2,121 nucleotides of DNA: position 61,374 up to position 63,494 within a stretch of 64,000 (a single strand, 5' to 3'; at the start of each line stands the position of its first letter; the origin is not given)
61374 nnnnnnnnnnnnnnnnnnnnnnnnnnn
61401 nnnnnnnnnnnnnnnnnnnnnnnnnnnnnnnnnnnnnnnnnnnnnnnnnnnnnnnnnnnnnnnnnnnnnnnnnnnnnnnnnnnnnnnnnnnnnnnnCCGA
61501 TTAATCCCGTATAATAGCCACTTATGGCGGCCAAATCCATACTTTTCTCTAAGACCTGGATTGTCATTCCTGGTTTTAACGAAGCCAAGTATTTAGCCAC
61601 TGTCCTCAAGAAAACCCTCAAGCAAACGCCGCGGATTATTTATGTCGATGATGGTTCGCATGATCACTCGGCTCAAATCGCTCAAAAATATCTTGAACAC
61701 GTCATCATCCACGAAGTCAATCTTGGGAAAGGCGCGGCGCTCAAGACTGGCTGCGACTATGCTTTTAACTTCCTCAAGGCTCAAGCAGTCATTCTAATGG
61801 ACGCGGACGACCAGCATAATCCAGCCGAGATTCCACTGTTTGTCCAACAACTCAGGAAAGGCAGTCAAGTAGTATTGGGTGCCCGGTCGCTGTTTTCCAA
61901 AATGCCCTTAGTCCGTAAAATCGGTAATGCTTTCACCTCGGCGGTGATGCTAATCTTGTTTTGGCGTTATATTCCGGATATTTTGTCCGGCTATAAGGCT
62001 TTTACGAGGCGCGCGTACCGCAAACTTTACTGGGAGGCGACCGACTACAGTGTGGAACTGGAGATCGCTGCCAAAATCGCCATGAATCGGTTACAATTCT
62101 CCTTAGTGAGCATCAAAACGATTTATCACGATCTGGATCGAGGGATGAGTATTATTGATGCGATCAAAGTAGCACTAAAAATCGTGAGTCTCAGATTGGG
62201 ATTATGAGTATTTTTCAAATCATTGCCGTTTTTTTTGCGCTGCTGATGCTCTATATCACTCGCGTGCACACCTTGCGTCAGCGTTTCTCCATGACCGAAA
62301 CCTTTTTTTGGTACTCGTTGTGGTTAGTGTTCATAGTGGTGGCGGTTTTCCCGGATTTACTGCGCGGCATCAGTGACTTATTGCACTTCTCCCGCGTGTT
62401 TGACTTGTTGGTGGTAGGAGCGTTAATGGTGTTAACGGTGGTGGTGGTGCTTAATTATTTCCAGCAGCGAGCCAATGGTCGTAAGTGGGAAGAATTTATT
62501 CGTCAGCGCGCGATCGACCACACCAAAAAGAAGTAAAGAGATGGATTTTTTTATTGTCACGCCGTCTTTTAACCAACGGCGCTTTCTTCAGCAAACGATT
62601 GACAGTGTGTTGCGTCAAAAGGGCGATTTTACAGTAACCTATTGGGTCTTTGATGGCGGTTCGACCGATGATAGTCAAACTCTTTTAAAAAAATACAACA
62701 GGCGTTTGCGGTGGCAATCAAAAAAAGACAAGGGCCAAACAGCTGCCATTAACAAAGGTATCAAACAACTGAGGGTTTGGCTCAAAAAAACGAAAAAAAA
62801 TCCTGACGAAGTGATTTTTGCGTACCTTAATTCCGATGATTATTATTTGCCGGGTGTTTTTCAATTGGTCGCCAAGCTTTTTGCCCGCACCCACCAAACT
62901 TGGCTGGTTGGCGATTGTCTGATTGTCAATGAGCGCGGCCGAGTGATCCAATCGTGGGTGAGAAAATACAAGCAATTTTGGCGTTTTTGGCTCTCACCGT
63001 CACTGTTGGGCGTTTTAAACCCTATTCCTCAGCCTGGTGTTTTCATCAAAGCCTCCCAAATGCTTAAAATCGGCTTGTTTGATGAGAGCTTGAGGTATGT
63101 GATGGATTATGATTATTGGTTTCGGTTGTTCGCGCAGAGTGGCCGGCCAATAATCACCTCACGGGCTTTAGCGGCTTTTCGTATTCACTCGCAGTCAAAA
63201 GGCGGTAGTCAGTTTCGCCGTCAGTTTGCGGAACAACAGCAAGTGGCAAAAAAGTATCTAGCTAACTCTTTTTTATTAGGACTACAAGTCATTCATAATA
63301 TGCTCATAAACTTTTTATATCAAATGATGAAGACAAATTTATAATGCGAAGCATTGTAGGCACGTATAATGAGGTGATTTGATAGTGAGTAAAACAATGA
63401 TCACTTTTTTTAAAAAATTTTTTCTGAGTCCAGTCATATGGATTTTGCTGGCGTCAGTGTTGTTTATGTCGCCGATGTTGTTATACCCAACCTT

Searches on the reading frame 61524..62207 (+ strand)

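Call 9: search_protein_families(library=pfam, proteins=[window:61524-62207:+], max_evalue=0.001)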
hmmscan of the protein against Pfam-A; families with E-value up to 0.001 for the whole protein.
window:61524-62207:+ (227 aa): 2 families
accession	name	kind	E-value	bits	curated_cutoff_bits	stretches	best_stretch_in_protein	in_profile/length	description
PF00535.33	Glycos_transf_2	-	2.9e-24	86.3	23.3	1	13-136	2-130/168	Glycosyl transferase family 2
PF13641.12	Glyco_tranf_2_3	-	0.00016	22.3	27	1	13-116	5-116/230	Glycosyltransferase like family 2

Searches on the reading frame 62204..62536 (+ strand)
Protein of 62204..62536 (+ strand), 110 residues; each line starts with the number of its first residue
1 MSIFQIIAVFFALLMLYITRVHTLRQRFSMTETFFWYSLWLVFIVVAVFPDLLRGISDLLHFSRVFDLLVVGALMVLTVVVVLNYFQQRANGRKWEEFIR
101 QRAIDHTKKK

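Call 80: search_protein_families(library=pfam, proteins=[window:62204-62536:+], max_evalue=0.001)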
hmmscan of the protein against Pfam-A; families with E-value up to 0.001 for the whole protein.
window:62204-62536:+ (110 aa): 1 family
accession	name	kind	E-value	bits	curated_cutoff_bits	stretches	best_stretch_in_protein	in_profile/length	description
PF10066.14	DUF2304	-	2.6e-15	57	25.5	1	4-106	2-104/106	Uncharacterized conserved protein (DUF2304)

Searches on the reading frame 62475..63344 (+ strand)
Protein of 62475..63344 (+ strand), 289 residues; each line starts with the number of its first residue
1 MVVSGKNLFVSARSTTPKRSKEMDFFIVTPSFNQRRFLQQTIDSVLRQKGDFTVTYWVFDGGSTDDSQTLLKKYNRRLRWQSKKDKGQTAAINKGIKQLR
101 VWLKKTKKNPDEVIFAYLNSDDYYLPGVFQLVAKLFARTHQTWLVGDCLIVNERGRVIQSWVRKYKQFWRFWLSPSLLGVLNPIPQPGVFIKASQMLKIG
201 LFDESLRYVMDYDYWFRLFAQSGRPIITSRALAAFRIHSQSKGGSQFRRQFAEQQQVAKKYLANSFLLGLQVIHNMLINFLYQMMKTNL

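Call 9: search_protein_families(library=pfam, proteins=[window:62475-63344:+], max_evalue=0.001)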
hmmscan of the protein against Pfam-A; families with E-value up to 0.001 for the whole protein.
window:62475-63344:+ (289 aa): 2 families
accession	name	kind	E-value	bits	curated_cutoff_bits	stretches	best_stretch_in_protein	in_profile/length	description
PF00535.33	Glycos_transf_2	-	7.7e-14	52.4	23.3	1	27-149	2-116/168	Glycosyl transferase family 2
PF13641.12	Glyco_tranf_2_3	-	4.4e-05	24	27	1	26-227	4-203/230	Glycosyltransferase like family 2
